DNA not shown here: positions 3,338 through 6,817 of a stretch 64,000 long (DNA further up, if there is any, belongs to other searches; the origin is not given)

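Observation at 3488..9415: Two tandem giant (1060 and 910 aa) PrsA/SurA-like surface proteins, each with an internally duplicated chaperone module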

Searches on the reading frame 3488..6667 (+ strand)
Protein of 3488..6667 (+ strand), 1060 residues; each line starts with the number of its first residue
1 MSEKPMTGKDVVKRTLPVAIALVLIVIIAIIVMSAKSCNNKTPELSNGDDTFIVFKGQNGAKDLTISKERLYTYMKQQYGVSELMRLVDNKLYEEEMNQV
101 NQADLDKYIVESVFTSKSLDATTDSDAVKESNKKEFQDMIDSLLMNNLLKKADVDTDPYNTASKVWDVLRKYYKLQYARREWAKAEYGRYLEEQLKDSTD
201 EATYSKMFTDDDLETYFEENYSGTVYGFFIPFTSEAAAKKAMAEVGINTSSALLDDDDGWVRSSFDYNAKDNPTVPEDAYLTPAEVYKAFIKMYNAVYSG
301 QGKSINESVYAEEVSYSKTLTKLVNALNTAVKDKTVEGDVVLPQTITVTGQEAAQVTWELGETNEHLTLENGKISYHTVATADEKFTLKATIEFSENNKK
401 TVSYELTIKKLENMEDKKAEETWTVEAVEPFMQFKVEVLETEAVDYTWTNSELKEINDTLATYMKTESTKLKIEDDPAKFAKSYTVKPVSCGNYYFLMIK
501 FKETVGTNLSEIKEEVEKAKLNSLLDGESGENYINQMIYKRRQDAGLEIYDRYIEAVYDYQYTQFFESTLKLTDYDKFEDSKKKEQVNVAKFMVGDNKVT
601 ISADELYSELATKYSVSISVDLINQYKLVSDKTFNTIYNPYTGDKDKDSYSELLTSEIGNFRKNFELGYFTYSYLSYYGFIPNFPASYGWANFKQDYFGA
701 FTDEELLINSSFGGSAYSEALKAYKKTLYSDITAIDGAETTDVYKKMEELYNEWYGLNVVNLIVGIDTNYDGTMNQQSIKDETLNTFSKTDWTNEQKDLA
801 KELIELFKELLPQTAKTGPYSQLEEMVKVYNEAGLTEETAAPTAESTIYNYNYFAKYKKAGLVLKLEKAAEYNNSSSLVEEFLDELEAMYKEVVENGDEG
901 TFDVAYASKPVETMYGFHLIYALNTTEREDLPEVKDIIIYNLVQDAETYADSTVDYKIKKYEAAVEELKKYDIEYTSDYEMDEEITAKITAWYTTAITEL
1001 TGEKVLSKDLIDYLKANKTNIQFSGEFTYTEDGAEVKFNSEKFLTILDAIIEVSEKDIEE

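Call 3: search_protein_families(library=pfam, proteins=[window:3488-6667:+], max_evalue=10)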
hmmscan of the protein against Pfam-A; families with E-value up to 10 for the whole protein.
window:3488-6667:+ (1060 aa): 3 families
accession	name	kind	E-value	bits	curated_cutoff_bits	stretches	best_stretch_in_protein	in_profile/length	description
PF20578.4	aBig_2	-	0.00077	19.7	27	1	326-410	7-88/89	Atrophied bacterial Ig domain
PF21601.3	GldM_2nd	-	0.08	13.9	24.4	1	364-406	48-90/98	GldM second domain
PF06487.18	SAP18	-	4.4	8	27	1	430-467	23-61/124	Sin3 associated polypeptide p18 (SAP18)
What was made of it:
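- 4463..4789 (+): Ig-like beta-sandwich inserted in module A of P1 (aa 326-434); absent from P2. Pfam aBig_2, E 7.7e-4, below threshold, call 3.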

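Call 4: search_protein_families(library=ncbifam, proteins=[window:3488-6667:+], max_evalue=10)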
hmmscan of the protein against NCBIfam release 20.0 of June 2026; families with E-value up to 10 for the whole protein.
window:3488-6667:+ (1060 aa): 2 families
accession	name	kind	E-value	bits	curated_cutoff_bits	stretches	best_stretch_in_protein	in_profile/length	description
TIGR00250.1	RNAse_H_YqgF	equivalog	0.078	13.1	43.25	1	731-781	24-71/130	Holliday junction resolvase RuvX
NF009838.2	PRK13313.1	equivalog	1.3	9.1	200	1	898-954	15-71/108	staphylobilin-forming heme oxygenase IsdI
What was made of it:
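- On PrsA foldase family: No hit for the window proteins at E <= 10 (calls 3, 4).
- Tried and rejected: Pfam and NCBIfam scans of both proteins gave no relevant hit (calls 3, 4).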

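Call 7: search_solved_structures(query=window:3488-6667:+, max_evalue=10)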
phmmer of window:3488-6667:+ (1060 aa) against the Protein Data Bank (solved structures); distinct sequences matched with E-value up to 10: 1.
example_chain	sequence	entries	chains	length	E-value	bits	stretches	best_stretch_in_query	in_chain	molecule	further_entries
4n7z_B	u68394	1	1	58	0.56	11.4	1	191-226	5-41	Centrosomal protein of 192 kDa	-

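Call 9: find_homologous_proteins(query=window:3488-6667:+, max_evalue=0.001)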
Query window:3488-6667:+ (1060 aa): 37 proteins with E <= 0.001 among 8000 candidates.
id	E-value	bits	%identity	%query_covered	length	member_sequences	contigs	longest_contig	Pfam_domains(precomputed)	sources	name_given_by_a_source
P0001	0.0e+0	2313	100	100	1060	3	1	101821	-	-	-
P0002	0.0e+0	2254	97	100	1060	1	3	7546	-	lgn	-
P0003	0.0e+0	1807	79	100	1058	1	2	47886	-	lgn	-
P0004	0.0e+0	1790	78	100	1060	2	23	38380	PF20578.5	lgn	-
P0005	0.0e+0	1658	72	100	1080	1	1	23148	-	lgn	-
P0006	0.0e+0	1430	65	100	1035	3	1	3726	PF20578.5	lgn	-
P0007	0.0e+0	1426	64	100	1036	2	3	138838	PF20578.5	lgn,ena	-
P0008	0.0e+0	1420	65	100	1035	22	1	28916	PF20578.5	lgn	-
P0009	0.0e+0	1378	63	100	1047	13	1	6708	-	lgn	-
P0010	0.0e+0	1034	50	100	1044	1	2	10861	-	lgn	-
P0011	8.8e-298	1009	49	100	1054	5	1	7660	-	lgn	-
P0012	1.8e-296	1004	49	100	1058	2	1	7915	-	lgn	-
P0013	3.0e-296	1004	50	100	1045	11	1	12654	-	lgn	-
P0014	2.2e-294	998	49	100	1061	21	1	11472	-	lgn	-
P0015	1.0e-288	979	49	100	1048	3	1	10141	-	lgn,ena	-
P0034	5.8e-166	572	37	96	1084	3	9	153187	-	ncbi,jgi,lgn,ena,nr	ncbi:MAG: hypothetical protein E7183_07175 [Erysipelotrichaceae bacterium]|nr:hypothetical protein [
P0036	1.3e-90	323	31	88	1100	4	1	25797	-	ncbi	-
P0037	4.1e-38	149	27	42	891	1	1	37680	-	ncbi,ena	-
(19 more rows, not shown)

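Call 14: search_solved_structures(query=A1, max_evalue=10)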
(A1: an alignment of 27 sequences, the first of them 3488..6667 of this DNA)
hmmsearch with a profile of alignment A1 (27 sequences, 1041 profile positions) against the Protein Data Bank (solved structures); distinct sequences matched with E-value up to 10: 1.
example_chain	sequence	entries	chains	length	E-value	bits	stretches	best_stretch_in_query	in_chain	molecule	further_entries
2fc8_A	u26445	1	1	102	2.3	9.5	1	172-245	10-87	NCL protein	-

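Call 22: search_protein_families(library=pfam, alignment_id=A1, max_evalue=1)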
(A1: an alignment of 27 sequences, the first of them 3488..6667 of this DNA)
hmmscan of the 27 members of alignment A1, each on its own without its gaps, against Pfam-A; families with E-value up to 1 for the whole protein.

A. member 1, window:3488-6667:+ (1060 aa): 2 families
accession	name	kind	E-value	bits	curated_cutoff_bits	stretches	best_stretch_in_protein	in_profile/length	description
PF20578.4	aBig_2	-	0.00077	19.7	27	1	326-410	7-88/89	Atrophied bacterial Ig domain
PF21601.3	GldM_2nd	-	0.08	13.9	24.4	0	364-406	48-90/98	GldM second domain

B. families by the number of members that match (of 27 scanned): 39 families (the first 25 are shown)
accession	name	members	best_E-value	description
PF20578.4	aBig_2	9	2.4e-06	Atrophied bacterial Ig domain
PF03793.24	PASTA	3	0.0017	PASTA domain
PF07790.16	Pilin_N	3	0.08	Archaeal Type IV pilin, N-terminal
PF24670.1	DUF7653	2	0.0033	Domain of unknown function (DUF7653)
PF13624.11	SurA_N_3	2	0.0048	SurA-like N-terminal domain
PF09402.16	MSC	2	0.01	Man1-Src1p-C-terminal domain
PF16484.10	CPT_N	2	0.018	Carnitine O-palmitoyltransferase N-terminus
PF05961.16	Chordopox_A13L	2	0.032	Chordopoxvirus A13L protein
PF21601.3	GldM_2nd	2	0.08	GldM second domain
PF23420.1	DUF7108_C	1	7.8e-05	DUF7108, C-terminal domain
PF04674.17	Phi_1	1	0.011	Phosphate-induced protein 1 conserved region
PF14014.11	DUF4230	1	0.022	Protein of unknown function (DUF4230)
PF06853.17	DUF1249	1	0.023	Protein of unknown function (DUF1249)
PF11084.13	DUF2621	1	0.026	Protein of unknown function (DUF2621)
PF00885.24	DMRL_synthase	1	0.027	6,7-dimethyl-8-ribityllumazine synthase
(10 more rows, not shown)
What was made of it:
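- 4463..4789 (+): The same family is found in 9 of 27 members (best E 2.4e-6), call 22.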

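Call 27: find_encoding_contigs(protein=P0034, flank=8000, max_places=2)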
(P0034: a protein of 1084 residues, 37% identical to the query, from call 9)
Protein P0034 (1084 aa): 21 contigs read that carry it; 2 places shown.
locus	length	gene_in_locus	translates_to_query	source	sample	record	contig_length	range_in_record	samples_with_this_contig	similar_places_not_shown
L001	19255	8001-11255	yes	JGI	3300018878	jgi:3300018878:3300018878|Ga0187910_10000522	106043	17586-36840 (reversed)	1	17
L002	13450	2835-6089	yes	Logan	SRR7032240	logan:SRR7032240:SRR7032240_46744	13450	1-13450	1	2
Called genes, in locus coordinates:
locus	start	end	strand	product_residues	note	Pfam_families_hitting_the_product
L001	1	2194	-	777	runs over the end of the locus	PF23139:OB_YrrC, PF14490:HHH_RecD2, PF00580:UvrD-helicase (faint), PF02562:PhoH (faint), PF13604:AAA_30, PF13245:AAA_19, PF18335:SH3_13, PF13538:UvrD_C_2, +3 more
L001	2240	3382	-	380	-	PF02540:NAD_synthase (weak), PF03054:tRNA_Me_trans, PF20259:tRNA_Me_trans_M, PF20258:tRNA_Me_trans_C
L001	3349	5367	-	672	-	PF00270:DEAD (faint), PF04851:ResIII, PF17757:UvrB_inter, PF27431:UvrB_3rd, PF00271:Helicase_C, PF12344:UvrB, PF02151:UVR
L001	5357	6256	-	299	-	-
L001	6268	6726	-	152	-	PF02590:SPOUT_MTase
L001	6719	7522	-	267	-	PF00753:Lactamase_B, PF23023:Anti-Pycsar_Apyc1, PF12706:Lactamase_B_2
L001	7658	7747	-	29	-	PF09680:YjcZ_2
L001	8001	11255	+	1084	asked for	-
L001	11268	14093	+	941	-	-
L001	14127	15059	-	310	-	PF23023:Anti-Pycsar_Apyc1 (faint), PF00753:Lactamase_B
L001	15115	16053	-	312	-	PF01966:HD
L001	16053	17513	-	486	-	PF01743:PolyA_pol, PF13735:tRNA_NucTran2_2 (weak)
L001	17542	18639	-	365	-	PF01926:MMR_HSR1, PF02421:FeoB_N, PF06071:YchF-GTPase_C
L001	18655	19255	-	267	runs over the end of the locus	PF02517:Rce1-like (weak)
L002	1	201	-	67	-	?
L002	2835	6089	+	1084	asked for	-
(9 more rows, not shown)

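Call 28: find_encoding_contigs(protein=P0036, flank=8000, max_places=2)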
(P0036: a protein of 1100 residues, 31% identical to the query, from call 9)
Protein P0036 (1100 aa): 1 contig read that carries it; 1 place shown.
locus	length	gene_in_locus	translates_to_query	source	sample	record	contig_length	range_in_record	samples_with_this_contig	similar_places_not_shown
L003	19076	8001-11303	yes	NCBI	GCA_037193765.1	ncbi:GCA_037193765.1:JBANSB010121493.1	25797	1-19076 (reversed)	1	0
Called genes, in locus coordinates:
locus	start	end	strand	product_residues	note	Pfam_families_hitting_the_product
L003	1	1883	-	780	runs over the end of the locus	PF23139:OB_YrrC, PF14490:HHH_RecD2, PF13086:AAA_11 (faint), PF13604:AAA_30, PF01443:Viral_helicase1 (faint), PF13245:AAA_19, PF18335:SH3_13, PF13538:UvrD_C_2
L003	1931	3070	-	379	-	PF02540:NAD_synthase (faint), PF03054:tRNA_Me_trans, PF20259:tRNA_Me_trans_M, PF20258:tRNA_Me_trans_C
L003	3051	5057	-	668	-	PF04851:ResIII, PF17757:UvrB_inter, PF27431:UvrB_3rd, PF00271:Helicase_C, PF12344:UvrB, PF02151:UVR (weak)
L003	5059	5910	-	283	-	-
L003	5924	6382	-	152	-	PF02590:SPOUT_MTase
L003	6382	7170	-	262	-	PF00753:Lactamase_B, PF23023:Anti-Pycsar_Apyc1, PF12706:Lactamase_B_2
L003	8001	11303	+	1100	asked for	-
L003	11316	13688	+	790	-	-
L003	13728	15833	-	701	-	PF20030:bpMoxR (faint), PF23569:NBD_SMAX1, PF00004:AAA, PF17871:AAA_lid_9, PF00004:AAA, PF07724:AAA_2, PF07728:AAA_5, PF10431:ClpB_D2-small, +10 more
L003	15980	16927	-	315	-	PF01966:HD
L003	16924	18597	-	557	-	PF01743:PolyA_pol, PF12627:PolyA_pol_RNAbd (weak), PF13735:tRNA_NucTran2_2 (weak)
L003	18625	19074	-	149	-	?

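Call 32: predict_structure(alignment_id=A1)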
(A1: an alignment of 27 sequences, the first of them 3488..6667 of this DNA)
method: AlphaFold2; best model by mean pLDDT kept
length: 1060 residues; sequences in the alignment: 27
mean_pLDDT: 87.2   pTM: 0.70
mean pLDDT of the five models: 87.2, 86.7, 85.3, 84.4, 83.3
residues with pLDDT >= 90: 503; 70-90: 500; 50-70: 33; < 50: 24
segments of 3 or more residues with pLDDT < 50: 1-9, 29-39
pLDDT, mean of each block of 10 residues (from residue 1): 40 52 57 43 84 89 92 92 95 94 94 85 87 91 89 91 93 93 93 81 77 86 90 93 92 84 81 78 91 88 83 88 90 89 92 92 87 88 90 87 91 87 90 88 87 88 88 86 93 92 86 89 87 93 93 89 89 83 82 94 93 92 91 88 87 88 86 70 80 89 90 86 90 89 94 92 92 85 80 91 95 89 95 89 89 92 92 89 93 87 88 93 89 92 88 83 91 83 90 92 89 92 85 84 91 89
secondary structure, 60 per line:
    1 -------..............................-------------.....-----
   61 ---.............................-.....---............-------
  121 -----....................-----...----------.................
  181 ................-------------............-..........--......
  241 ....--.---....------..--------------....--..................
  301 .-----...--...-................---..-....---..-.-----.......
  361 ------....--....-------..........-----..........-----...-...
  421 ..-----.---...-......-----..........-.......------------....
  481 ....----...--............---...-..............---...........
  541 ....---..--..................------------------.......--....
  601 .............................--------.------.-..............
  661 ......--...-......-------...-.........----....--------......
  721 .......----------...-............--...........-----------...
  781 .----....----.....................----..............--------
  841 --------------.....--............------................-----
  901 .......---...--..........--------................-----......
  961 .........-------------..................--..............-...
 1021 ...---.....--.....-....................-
elements in order (helices of 4 or more, strands of 3 or more residues): H8-37 E51-55 E64-67 H68-92 H94-98 H102-113 H126-145 H164-196 H210-221 E223-232 H235-244 H251-254 H283-301 E312-314 H316-331 E338-341 E354-360 E367-370 E373-376 E384-393 E399-408 E418-422 E432-434 H436-441 E447-449 H450-456 H458-464 H477-483 E489-491 E494-505 H513-526 H530-544 H552-569 E588-594 E597-602 H603-629 H647-666 H673-678 H690-698 H703-706 H715-727 H742-753 E756-766 E778-781 E786-789 H794-814 H819-832 H855-859 E862-873 H880-895 E901-907 E911-913 E916-925 H934-949 H955-969 H983-1000 H1003-1016 E1021-1023 E1027-1031 E1034-1038 H1040-1059
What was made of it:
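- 3488..6670 (+): P1: 1060-aa signal-anchored protein made of two PrsA-like units. AF2 pLDDT 87.2 and pTM 0.70, call 32.
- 3530..3598 (+): P1 N-terminal hydrophobic segment (aa 15-37): signal anchor preceded by a conserved KR[TI]LP motif. Helix 8-37 in the AF2 model, call 32.
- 3620..5221 (+): P1 module A (aa 45-578): PrsA-like unit 1, comprising hairpin 51-67, N helices 68-221, a degenerate parvulin-like part 223-505 and C helices plus the LEIYD strand 513-551. DSSP, call 32.
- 4463..4789 (+): All-beta in the model, call 32.
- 5753..6262 (+): Parvulin-like domain of P1 module B (aa 756-925), with element order beta-alpha-alpha-alpha-beta-alpha-beta-beta. Asn761 replaces the first parvulin His. 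His918 is kept in the Y-G-[FY]-H motif. DSSP element order, call 32.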
